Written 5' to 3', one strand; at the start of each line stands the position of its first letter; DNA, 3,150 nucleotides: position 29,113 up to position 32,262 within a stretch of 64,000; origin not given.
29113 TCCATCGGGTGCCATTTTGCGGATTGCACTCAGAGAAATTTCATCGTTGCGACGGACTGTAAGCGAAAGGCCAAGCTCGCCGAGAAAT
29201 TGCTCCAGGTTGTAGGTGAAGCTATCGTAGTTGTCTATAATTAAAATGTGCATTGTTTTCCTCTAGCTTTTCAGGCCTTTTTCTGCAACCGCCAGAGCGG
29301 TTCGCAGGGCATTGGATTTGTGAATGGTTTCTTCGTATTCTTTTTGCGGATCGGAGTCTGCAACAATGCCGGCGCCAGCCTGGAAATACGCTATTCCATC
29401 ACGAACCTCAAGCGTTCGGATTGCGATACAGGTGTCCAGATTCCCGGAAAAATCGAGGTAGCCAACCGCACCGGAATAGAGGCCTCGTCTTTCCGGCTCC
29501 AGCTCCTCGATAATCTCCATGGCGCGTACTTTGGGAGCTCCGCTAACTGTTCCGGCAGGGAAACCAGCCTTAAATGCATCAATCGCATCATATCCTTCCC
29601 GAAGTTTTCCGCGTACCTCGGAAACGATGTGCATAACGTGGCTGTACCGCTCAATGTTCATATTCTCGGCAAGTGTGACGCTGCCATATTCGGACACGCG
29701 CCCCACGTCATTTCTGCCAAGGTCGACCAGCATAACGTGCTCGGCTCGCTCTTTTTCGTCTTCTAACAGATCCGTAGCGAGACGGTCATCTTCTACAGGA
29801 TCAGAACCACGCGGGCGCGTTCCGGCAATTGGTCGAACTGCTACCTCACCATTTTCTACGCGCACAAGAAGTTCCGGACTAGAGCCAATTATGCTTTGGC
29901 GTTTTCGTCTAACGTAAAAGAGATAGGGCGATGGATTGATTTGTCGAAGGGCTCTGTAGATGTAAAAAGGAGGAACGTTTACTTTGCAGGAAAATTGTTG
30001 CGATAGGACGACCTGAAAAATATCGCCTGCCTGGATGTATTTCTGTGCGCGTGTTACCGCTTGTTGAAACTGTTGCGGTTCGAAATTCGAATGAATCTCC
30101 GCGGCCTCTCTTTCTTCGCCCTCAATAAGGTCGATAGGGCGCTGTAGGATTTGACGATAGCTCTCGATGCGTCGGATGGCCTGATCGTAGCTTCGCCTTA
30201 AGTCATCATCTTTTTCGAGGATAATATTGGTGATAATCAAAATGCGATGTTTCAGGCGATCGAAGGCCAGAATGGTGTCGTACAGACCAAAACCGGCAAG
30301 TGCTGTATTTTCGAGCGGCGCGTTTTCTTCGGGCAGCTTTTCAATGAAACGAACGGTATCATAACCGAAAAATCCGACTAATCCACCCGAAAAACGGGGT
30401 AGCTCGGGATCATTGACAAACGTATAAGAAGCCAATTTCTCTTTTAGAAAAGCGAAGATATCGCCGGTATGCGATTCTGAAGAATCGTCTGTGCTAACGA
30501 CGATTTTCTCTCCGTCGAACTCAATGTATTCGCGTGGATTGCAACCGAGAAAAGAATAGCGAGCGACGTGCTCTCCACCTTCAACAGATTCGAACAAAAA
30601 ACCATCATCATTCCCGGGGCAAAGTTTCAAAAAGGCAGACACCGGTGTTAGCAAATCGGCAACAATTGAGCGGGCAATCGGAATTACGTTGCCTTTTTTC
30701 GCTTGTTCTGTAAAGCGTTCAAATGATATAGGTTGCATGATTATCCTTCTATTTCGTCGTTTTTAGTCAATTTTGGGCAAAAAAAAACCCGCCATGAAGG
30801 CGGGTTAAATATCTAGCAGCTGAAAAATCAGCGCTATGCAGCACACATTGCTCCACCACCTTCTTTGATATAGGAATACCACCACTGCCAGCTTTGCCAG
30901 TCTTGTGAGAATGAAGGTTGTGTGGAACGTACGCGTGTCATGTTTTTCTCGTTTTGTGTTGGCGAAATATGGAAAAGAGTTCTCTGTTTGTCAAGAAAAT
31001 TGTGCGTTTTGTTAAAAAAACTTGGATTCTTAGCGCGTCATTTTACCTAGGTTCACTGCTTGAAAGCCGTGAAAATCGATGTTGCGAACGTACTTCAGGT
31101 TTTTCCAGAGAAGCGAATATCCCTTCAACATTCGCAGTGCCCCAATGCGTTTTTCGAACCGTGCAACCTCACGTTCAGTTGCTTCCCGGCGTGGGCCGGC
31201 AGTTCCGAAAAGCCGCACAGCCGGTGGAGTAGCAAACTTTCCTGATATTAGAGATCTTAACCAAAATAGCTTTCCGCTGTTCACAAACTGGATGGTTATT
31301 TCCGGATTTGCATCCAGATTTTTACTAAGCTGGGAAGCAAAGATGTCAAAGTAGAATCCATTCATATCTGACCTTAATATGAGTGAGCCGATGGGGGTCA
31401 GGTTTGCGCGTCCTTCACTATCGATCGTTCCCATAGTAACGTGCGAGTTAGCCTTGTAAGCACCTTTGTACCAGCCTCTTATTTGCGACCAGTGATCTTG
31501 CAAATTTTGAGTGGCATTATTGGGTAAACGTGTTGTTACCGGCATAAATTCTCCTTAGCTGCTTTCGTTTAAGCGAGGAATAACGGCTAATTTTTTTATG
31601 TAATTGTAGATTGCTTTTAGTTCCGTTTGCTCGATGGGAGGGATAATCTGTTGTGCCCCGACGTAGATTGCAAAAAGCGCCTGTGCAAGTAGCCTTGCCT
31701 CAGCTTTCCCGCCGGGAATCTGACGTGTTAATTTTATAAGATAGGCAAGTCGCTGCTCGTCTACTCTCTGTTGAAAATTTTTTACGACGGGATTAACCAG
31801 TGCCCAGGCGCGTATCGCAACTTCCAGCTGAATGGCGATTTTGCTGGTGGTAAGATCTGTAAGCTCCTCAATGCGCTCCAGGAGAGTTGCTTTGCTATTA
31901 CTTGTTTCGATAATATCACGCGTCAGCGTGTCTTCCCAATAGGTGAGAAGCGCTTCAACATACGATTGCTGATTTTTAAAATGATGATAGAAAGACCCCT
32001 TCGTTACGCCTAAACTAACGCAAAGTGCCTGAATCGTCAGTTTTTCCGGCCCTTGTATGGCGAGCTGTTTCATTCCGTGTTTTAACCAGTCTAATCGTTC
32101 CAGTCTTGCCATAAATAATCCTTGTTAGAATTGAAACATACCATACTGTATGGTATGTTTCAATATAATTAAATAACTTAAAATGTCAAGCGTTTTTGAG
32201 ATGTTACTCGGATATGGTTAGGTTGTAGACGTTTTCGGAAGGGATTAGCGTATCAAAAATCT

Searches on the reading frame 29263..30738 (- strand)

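Call 46: search_protein_families(library=pfam, proteins=[window:29263-30738:-], max_evalue=0.0001)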
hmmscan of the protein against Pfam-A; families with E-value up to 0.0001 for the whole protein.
window:29263-30738:- (491 aa): 2 families
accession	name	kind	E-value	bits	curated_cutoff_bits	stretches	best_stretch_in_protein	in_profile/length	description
PF00425.24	Chorismate_bind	-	6e-97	324.6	27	1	221-474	2-257/257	chorismate binding enzyme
PF04715.19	Anth_synt_I_N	-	1.8e-36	125.9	23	1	28-167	1-139/140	Anthranilate synthase component I, N terminal region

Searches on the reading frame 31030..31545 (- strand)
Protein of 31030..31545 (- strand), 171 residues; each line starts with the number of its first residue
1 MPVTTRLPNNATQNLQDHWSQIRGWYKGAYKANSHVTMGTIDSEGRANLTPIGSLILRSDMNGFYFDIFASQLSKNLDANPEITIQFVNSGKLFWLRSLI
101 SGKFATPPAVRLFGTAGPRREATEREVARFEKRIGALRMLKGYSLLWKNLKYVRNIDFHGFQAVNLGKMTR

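Call 46: search_protein_families(library=pfam, proteins=[window:31030-31545:-], max_evalue=0.0001)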
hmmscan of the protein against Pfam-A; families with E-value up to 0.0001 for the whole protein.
window:31030-31545:- (171 aa): 1 family
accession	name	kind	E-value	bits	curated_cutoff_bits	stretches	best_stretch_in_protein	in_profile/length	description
PF01243.27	PNPOx_N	-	1.5e-08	35.5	28.1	1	31-155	10-118/120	Pyridoxamine 5'-phosphate oxidase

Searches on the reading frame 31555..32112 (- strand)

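Call 46: search_protein_families(library=pfam, proteins=[window:31555-32112:-], max_evalue=0.0001)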
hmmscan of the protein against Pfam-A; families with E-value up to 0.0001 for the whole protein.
window:31555-32112:- (185 aa): 1 family
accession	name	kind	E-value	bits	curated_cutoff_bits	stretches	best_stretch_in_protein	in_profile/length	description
PF00440.29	TetR_N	-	4.2e-08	33.3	24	1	12-50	4-42/47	Bacterial regulatory proteins, tetR family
